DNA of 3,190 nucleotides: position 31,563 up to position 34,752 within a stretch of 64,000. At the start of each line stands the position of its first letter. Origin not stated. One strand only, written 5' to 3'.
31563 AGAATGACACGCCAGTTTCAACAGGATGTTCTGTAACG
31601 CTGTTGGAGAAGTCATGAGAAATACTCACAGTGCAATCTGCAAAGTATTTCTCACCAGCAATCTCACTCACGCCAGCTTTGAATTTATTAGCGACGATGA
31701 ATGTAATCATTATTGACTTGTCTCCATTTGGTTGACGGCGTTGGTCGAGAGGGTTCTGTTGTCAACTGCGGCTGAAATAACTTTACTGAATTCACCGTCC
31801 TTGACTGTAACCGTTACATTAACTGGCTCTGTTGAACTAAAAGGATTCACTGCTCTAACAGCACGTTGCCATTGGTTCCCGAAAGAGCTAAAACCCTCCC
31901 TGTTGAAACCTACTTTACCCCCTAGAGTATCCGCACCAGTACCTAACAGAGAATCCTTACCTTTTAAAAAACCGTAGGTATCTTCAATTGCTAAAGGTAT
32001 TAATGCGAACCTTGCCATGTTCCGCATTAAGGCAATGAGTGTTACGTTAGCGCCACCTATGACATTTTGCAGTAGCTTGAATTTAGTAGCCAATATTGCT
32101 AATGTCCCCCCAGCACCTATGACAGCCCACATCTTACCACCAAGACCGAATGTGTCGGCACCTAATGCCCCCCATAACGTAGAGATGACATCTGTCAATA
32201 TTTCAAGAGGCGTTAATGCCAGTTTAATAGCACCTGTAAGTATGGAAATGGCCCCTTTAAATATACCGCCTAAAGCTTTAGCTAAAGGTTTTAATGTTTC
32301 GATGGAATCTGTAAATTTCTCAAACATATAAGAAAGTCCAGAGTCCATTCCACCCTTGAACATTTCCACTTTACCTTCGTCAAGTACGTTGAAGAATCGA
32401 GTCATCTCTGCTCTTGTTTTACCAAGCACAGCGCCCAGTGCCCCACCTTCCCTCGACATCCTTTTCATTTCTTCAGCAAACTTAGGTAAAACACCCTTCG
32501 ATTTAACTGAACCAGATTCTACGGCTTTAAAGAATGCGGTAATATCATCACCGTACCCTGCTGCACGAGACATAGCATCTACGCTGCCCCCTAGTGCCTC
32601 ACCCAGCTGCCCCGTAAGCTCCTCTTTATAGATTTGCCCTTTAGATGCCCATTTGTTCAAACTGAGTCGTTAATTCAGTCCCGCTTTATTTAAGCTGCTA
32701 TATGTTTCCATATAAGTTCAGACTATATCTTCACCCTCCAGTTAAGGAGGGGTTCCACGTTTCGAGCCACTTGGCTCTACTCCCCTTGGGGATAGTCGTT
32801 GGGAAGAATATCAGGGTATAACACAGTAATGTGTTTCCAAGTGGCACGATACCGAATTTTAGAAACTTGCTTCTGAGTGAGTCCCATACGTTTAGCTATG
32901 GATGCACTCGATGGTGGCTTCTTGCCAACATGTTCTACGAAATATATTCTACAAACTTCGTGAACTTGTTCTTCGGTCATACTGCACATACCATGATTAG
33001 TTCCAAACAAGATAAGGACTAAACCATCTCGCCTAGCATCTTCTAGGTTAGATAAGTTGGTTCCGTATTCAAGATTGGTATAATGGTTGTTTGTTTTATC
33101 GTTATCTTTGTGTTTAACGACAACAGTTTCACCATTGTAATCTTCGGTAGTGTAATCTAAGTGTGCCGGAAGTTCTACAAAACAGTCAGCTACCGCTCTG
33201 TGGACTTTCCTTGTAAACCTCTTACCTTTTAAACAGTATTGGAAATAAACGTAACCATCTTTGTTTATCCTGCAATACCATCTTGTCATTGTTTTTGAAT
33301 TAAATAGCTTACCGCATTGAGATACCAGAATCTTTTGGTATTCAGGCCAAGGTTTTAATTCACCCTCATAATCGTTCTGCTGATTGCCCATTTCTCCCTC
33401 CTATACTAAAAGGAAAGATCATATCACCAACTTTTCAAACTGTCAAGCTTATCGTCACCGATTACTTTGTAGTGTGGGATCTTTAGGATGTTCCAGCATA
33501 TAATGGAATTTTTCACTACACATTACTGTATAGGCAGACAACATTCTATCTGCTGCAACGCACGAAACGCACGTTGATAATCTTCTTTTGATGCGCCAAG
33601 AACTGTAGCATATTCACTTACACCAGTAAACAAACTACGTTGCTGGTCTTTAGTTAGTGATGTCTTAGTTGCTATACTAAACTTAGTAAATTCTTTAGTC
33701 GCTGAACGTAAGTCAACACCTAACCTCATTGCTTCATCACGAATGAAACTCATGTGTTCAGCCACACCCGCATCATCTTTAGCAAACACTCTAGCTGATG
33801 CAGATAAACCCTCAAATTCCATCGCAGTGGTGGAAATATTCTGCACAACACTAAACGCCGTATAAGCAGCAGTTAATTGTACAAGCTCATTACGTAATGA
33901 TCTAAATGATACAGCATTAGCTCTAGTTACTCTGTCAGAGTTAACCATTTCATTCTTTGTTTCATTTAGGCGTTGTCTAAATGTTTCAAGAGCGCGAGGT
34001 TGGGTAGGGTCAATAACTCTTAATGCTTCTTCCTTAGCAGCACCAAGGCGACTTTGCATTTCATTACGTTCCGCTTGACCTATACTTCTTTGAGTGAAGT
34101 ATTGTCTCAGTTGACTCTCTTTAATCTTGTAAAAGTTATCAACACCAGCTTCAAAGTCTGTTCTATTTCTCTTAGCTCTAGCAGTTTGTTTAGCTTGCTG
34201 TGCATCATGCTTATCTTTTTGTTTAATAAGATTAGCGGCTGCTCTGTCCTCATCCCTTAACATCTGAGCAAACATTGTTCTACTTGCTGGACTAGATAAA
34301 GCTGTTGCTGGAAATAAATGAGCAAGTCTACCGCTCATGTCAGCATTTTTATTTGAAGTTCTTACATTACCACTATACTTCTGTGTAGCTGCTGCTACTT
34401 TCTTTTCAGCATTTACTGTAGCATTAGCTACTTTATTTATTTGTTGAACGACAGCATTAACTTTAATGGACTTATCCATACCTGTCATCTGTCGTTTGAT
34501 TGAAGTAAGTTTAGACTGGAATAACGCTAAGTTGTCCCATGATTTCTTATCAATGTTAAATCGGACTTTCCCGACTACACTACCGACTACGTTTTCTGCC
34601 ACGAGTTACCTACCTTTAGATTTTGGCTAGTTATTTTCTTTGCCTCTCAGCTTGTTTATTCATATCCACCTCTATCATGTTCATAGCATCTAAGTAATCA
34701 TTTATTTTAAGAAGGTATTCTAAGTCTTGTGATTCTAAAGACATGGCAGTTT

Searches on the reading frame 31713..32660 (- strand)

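Call 82: search_protein_families(library=phrogs, proteins=[window:31713-32660:-], max_evalue=0.00001)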
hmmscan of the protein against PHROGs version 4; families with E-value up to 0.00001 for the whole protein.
window:31713-32660:- (316 aa): 9 families
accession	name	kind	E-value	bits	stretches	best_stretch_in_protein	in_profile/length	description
phrog_7817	-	unknown function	2.2e-20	73.7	1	5-166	407-566/742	-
phrog_5255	-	tail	1.7e-16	61.2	1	5-167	416-586/800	tail length tape measure protein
phrog_25927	-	tail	2.7e-15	57.2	1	6-160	278-438/625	tail length tape measure protein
phrog_34878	-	unknown function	5.4e-15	56.4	1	46-190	33-171/316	-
phrog_4036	-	tail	9.4e-15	55.4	1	3-139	354-491/749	tail length tape measure protein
phrog_28779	-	tail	5.8e-13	49.3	1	5-225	313-530/677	tail length tape measure protein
phrog_2335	-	tail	4.2e-12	45.8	1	5-225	588-821/1536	tail length tape measure protein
phrog_18891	-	tail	2.3e-08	33.4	1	5-139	364-496/1191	tail length tape measure protein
phrog_9807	-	tail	9.7e-08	30.8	1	6-122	430-548/1972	tail length tape measure protein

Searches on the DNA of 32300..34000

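Call 69: search_rna_families(source=window, start=32300, end=34000, threshold=evalue, max_evalue=1)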
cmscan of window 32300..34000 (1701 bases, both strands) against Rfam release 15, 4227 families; matches with E-value up to 1: 2.
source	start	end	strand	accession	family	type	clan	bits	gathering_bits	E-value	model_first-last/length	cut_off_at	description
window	32698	32963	-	RF00028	Intron_gpI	Intron;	-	38.4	50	7.9e-08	1-253/253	no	Group I catalytic intron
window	32493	32508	-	RF01072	TMV_UPD-PK3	Cis-reg;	-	16.4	34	0.54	1-31/31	no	Pseudoknot of upstream pseudoknot domain (UPD) of the 3'UTR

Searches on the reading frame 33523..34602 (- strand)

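Call 82: search_protein_families(library=phrogs, proteins=[window:33523-34602:-], max_evalue=0.00001)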
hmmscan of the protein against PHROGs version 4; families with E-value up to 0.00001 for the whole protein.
window:33523-34602:- (359 aa): 11 families
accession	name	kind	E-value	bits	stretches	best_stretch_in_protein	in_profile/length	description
phrog_5255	-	tail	1.3e-27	97.9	1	12-352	92-415/800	tail length tape measure protein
phrog_35923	-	tail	1.3e-22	81.4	1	10-352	9-340/347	tail length tape measure protein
phrog_9766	-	tail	7.1e-14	52.8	1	221-353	206-335/342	tail length tape measure protein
phrog_7817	-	unknown function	2.1e-13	50.7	1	235-352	289-406/742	-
phrog_2335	-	tail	6.9e-12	45.1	1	42-352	275-587/1536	tail length tape measure protein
phrog_25927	-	tail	1e-09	38.8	1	129-352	62-276/625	tail length tape measure protein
phrog_23370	-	tail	1.7e-09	38.4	1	117-355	207-445/448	tail length tape measure protein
phrog_9807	-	tail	1.5e-08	33.5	1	245-352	320-428/1972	tail length tape measure protein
phrog_28779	-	tail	1.9e-07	31.1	1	119-352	88-312/677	tail length tape measure protein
phrog_20644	-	tail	4.1e-07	29.8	1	256-352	213-309/671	tail length tape measure protein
phrog_30206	-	tail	5.7e-07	29.8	1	141-345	426-622/628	tail length tape measure protein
